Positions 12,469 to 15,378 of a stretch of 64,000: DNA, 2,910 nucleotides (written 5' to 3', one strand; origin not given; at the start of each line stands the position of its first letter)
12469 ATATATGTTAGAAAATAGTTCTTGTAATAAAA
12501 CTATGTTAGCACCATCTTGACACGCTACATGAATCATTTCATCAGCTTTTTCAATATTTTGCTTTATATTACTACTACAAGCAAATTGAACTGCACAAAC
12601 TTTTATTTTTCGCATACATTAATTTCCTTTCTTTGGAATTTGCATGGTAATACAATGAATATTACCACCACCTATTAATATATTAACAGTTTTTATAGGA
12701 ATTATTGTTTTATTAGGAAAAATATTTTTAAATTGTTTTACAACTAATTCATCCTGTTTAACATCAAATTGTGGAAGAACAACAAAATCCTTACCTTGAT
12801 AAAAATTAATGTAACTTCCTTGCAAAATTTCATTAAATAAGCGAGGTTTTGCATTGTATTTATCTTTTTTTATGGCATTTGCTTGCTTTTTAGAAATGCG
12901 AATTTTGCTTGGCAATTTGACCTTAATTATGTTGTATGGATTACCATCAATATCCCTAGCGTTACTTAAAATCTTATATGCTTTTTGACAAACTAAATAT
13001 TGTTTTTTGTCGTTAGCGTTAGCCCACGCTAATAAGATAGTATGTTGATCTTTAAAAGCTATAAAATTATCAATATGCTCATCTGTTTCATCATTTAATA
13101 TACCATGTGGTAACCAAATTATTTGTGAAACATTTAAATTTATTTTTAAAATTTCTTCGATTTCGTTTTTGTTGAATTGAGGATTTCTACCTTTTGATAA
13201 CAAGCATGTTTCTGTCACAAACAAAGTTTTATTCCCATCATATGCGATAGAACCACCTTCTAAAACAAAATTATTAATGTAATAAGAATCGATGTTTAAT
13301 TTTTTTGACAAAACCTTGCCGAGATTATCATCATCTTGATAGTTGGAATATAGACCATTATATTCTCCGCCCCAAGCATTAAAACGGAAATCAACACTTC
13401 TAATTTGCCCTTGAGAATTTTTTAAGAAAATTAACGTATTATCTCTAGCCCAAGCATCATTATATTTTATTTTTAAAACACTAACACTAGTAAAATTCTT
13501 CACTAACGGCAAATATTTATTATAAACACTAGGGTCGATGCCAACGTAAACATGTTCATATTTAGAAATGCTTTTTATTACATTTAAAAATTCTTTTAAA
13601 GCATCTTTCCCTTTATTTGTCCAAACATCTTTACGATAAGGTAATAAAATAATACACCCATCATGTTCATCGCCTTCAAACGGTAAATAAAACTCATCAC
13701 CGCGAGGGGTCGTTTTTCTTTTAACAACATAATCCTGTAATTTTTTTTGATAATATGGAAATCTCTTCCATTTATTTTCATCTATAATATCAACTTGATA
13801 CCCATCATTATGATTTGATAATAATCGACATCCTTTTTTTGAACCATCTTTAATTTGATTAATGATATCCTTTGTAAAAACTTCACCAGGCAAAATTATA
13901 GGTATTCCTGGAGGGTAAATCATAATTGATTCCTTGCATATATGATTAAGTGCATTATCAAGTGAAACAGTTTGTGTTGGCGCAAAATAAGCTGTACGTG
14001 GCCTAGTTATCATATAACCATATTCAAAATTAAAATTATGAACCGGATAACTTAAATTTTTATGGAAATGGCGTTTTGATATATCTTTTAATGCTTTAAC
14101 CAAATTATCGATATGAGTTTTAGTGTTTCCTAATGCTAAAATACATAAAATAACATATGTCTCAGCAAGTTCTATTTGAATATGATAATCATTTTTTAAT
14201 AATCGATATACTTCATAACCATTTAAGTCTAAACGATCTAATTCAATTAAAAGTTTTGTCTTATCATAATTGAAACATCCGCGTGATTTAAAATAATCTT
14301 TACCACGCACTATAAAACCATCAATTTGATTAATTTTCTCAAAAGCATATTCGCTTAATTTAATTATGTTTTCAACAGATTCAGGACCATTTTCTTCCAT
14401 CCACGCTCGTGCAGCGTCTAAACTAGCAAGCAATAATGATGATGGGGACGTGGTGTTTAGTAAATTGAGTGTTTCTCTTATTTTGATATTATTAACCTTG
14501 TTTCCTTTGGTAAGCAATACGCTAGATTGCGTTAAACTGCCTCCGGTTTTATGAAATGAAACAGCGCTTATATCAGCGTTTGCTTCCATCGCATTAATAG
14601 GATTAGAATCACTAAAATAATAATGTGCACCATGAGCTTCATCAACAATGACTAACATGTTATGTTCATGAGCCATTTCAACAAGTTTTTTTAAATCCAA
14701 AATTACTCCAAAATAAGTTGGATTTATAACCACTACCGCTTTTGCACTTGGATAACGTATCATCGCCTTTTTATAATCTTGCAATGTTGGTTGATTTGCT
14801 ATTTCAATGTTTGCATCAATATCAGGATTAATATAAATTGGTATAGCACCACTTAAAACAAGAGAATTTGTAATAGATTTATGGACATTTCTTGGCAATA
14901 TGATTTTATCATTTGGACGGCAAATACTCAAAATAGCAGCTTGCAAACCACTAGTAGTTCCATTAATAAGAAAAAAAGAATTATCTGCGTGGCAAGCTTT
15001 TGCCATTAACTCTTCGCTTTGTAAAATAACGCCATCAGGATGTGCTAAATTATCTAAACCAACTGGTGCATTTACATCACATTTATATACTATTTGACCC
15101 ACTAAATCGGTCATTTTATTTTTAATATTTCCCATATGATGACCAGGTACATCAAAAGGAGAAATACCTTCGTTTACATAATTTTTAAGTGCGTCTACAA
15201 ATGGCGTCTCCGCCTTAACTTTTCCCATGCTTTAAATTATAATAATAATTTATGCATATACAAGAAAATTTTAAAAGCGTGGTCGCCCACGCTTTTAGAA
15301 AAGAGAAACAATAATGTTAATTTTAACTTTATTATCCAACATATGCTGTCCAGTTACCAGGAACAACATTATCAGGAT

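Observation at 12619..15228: Single-polypeptide fusion of arginine decarboxylase and agmatine deiminase, immediately followed by aguB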

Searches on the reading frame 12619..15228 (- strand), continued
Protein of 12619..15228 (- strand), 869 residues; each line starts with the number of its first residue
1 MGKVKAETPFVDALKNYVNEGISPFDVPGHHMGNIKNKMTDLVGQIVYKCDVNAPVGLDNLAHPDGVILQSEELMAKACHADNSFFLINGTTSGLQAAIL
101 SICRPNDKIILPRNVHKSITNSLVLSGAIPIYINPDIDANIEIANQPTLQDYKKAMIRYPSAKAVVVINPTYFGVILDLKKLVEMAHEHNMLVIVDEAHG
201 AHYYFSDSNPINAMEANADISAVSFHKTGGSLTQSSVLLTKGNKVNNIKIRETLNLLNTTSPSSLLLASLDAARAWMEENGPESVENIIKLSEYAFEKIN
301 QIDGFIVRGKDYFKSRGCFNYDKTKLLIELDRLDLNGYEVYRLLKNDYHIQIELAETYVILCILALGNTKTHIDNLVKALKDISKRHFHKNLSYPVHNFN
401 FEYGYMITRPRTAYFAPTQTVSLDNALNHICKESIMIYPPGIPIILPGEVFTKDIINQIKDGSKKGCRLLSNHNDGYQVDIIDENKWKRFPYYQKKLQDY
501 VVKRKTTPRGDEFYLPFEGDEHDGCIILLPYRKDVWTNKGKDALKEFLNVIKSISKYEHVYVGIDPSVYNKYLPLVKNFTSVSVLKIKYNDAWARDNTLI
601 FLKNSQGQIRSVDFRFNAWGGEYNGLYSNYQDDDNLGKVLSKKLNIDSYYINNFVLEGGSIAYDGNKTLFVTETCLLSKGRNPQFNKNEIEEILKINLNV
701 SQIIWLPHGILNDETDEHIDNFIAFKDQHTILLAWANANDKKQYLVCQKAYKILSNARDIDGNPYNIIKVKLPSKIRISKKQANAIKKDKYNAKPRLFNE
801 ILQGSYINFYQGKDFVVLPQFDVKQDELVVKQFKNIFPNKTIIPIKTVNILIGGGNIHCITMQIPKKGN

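Call 71: predict_structure(alignment_id=A2)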
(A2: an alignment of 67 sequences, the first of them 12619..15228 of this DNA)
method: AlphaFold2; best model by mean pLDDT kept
length: 869 residues; sequences in the alignment: 67
mean_pLDDT: 89.2   pTM: 0.87
mean pLDDT of the five models: 89.2, 88.2, 88.1, 86.8, 86.4
residues with pLDDT >= 90: 546; 70-90: 271; 50-70: 49; < 50: 3
segments of 3 or more residues with pLDDT < 50: 1-3
pLDDT, mean of each block of 10 residues (from residue 1): 72 88 63 75 84 74 89 95 92 94 95 88 94 85 85 95 96 90 97 94 88 96 82 88 93 86 85 91 91 97 95 89 92 90 93 85 90 97 96 67 88 95 96 81 86 90 80 86 95 92 92 94 94 89 95 96 95 92 93 75 94 76 70 88 91 85 94 87 91 96 92 73 94 94 93 95 95 90 87 83 91 97 94 97 96 87 86
secondary structure, 60 per line:
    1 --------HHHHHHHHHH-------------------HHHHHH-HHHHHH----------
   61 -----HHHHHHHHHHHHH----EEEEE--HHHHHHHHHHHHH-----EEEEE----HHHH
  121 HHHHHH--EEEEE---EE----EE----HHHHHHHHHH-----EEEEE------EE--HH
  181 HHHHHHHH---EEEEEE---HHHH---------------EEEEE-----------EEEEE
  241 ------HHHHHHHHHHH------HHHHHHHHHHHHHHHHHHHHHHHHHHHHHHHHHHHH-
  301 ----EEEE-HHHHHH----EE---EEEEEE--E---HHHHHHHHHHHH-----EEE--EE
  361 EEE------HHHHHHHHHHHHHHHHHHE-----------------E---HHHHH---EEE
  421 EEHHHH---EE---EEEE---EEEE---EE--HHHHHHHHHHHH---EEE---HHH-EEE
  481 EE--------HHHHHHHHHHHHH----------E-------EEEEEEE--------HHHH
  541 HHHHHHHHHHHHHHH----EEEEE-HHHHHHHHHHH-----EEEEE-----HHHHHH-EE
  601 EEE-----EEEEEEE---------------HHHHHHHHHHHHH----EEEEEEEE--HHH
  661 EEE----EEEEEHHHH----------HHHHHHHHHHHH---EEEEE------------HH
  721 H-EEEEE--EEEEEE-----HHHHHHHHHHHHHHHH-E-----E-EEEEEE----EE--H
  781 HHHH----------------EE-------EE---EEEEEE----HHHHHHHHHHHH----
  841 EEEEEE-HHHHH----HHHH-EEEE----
elements in order (helices of 4 or more, strands of 3 or more residues): H9-18 H38-43 H45-50 H66-78 E83-87 H90-102 E108-112 H117-126 E129-133 H149-158 E164-168 H179-188 E192-197 H201-204 E220-224 E236-240 H247-257 H264-299 E305-308 H310-315 E325-330 H337-348 E354-356 E359-363 H370-387 H410-414 E418-422 H423-426 E435-438 E442-445 H453-464 E468-470 E478-482 H491-503 E522-528 H537-555 E560-564 H566-576 E582-586 H592-597 E599-603 E609-615 H631-643 E648-655 E661-663 E668-672 H673-676 H687-698 E702-706 E723-727 E730-735 H741-756 E766-771 H780-784 E815-820 H825-836 E841-846 H848-852 H857-860 E862-865
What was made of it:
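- On Agmatine deiminase (AguA/AIH; Pfam PF04371 PAD_porph, NCBIfam TIGR03380): The model has pLDDT 89 (call 71).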

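Call 75: fold_search(model_id=the predicted structure, library=pdb)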
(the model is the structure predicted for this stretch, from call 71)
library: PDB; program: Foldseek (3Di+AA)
matches with E <= 10: 1955; with E <= 0.001: 1644
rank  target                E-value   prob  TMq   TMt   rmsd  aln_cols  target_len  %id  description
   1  2jer_D                1.9e-40  1.00  0.40  0.93   1.9       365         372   34  Agmatine deiminase of Enterococcus faecalis catalyzing its reaction. (released 2007-01-30)
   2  2jer_E                2.0e-40  1.00  0.40  0.93   1.9       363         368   35  Agmatine deiminase of Enterococcus faecalis catalyzing its reaction. (released 2007-01-30)
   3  2jer_C                7.3e-40  1.00  0.40  0.94   1.9       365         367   34  Agmatine deiminase of Enterococcus faecalis catalyzing its reaction. (released 2007-01-30)
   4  2jer_H                7.3e-40  1.00  0.40  0.94   1.9       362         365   35  Agmatine deiminase of Enterococcus faecalis catalyzing its reaction. (released 2007-01-30)
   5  2jer_A                1.0e-39  1.00  0.40  0.94   2.1       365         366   34  Agmatine deiminase of Enterococcus faecalis catalyzing its reaction. (released 2007-01-30)
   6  2jer_B                2.1e-39  1.00  0.40  0.94   1.8       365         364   35  Agmatine deiminase of Enterococcus faecalis catalyzing its reaction. (released 2007-01-30)
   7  3h7k                  2.4e-39  1.00  0.41  0.94   1.7       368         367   34  Crystal Structure of Arabidopsis thaliana Agmatine Deiminase Complexed with a Covalently Bound Reaction Intermediate (released 2009-05-26)
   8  3h7c                  2.4e-39  1.00  0.41  0.94   1.7       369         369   34  Crystal Structure of Arabidopsis thaliana Agmatine Deiminase from Cell Free Expression (released 2009-05-26)
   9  1vkp_A                3.7e-39  1.00  0.41  0.96   1.6       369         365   34  X-RAY STRUCTURE OF GENE PRODUCT FROM ARABIDOPSIS THALIANA AT5G08170, AGMATINE IMINOHYDROLASE (released 2004-08-17)
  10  1vkp_B                8.9e-39  1.00  0.40  0.95   1.8       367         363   34  X-RAY STRUCTURE OF GENE PRODUCT FROM ARABIDOPSIS THALIANA AT5G08170, AGMATINE IMINOHYDROLASE (released 2004-08-17)
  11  2ewo_H                1.5e-38  1.00  0.40  0.92   2.0       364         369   34  X-ray structure of putative agmatine deiminase Q8DW17, Northeast Structural Genomics target SmR6. (released 2005-12-06)
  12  2ewo_A                1.9e-38  1.00  0.40  0.93   2.0       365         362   34  X-ray structure of putative agmatine deiminase Q8DW17, Northeast Structural Genomics target SmR6. (released 2005-12-06)
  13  6nic_C                3.2e-37  1.00  0.39  0.94   1.7       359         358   34  Crystal Structure of Medicago truncatula Agmatine Iminohydrolase (Deiminase) in Complex with 6-aminohexanamide (released 2019-03-20)
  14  6nic_A                6.2e-37  1.00  0.39  0.95   1.6       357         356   34  Crystal Structure of Medicago truncatula Agmatine Iminohydrolase (Deiminase) in Complex with 6-aminohexanamide (released 2019-03-20)
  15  6nic_D                2.3e-36  1.00  0.39  0.93   1.7       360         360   34  Crystal Structure of Medicago truncatula Agmatine Iminohydrolase (Deiminase) in Complex with 6-aminohexanamide (released 2019-03-20)
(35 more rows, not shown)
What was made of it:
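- On Agmatine deiminase (AguA/AIH; Pfam PF04371 PAD_porph, NCBIfam TIGR03380): Foldseek vs 2JER, 1VKP and 6NIB: target-normalised TM 0.93-0.96, rmsd 1.6-2.1 A over about 365 columns (call 75).
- Fold: the AF2 model has pLDDT 89.2 and pTM 0.87 (call 71), and the AgDI half superimposes on 2JER, 1VKP and 6NIB at target-normalised TM 0.93-0.96 (call 75).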

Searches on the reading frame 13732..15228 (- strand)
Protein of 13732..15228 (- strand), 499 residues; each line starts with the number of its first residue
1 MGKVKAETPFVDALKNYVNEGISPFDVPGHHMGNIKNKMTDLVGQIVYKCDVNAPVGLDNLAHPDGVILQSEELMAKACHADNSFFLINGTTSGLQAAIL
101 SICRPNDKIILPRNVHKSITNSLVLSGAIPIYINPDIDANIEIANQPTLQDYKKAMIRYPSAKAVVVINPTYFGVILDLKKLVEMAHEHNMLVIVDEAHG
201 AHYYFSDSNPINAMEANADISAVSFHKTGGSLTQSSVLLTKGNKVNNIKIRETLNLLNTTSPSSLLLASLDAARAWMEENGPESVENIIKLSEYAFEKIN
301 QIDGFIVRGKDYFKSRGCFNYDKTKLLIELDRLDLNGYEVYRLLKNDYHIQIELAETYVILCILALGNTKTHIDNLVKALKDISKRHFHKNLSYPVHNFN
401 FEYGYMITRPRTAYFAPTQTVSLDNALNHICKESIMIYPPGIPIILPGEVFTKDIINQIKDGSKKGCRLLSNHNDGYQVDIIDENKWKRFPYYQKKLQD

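Call 44: search_solved_structures(query=window:13732-15228:-, max_evalue=1e-20, show_alignments=1)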
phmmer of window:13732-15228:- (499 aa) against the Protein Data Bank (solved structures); distinct sequences matched with E-value up to 1e-20: 7.
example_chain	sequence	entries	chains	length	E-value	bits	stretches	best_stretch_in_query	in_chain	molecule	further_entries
2x3l_A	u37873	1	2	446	1.8e-39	138.9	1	9-466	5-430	ORN/LYS/ARG DECARBOXYLASE FAMILY PROTEIN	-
5fkx_A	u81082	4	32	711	4.8e-24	88.1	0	9-284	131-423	LYSINE DECARBOXYLASE, INDUCIBLE | Inducible lysine decarboxylase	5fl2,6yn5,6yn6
3n75_A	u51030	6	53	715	4.9e-24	88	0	9-284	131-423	Lysine decarboxylase, inducible | Inducible lysine decarboxylase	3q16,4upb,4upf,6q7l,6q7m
9e0m_A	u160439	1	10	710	1.9e-22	82.8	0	9-284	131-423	Lysine decarboxylase, inducible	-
9e0o_A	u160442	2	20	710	2e-22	82.7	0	9-284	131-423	Lysine decarboxylase, inducible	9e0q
5fkz_E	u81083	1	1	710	4.4e-22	81.6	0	8-282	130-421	LYSINE DECARBOXYLASE, CONSTITUTIVE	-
6q6i_A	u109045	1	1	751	5.8e-21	77.9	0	9-280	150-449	Biodegradative arginine decarboxylase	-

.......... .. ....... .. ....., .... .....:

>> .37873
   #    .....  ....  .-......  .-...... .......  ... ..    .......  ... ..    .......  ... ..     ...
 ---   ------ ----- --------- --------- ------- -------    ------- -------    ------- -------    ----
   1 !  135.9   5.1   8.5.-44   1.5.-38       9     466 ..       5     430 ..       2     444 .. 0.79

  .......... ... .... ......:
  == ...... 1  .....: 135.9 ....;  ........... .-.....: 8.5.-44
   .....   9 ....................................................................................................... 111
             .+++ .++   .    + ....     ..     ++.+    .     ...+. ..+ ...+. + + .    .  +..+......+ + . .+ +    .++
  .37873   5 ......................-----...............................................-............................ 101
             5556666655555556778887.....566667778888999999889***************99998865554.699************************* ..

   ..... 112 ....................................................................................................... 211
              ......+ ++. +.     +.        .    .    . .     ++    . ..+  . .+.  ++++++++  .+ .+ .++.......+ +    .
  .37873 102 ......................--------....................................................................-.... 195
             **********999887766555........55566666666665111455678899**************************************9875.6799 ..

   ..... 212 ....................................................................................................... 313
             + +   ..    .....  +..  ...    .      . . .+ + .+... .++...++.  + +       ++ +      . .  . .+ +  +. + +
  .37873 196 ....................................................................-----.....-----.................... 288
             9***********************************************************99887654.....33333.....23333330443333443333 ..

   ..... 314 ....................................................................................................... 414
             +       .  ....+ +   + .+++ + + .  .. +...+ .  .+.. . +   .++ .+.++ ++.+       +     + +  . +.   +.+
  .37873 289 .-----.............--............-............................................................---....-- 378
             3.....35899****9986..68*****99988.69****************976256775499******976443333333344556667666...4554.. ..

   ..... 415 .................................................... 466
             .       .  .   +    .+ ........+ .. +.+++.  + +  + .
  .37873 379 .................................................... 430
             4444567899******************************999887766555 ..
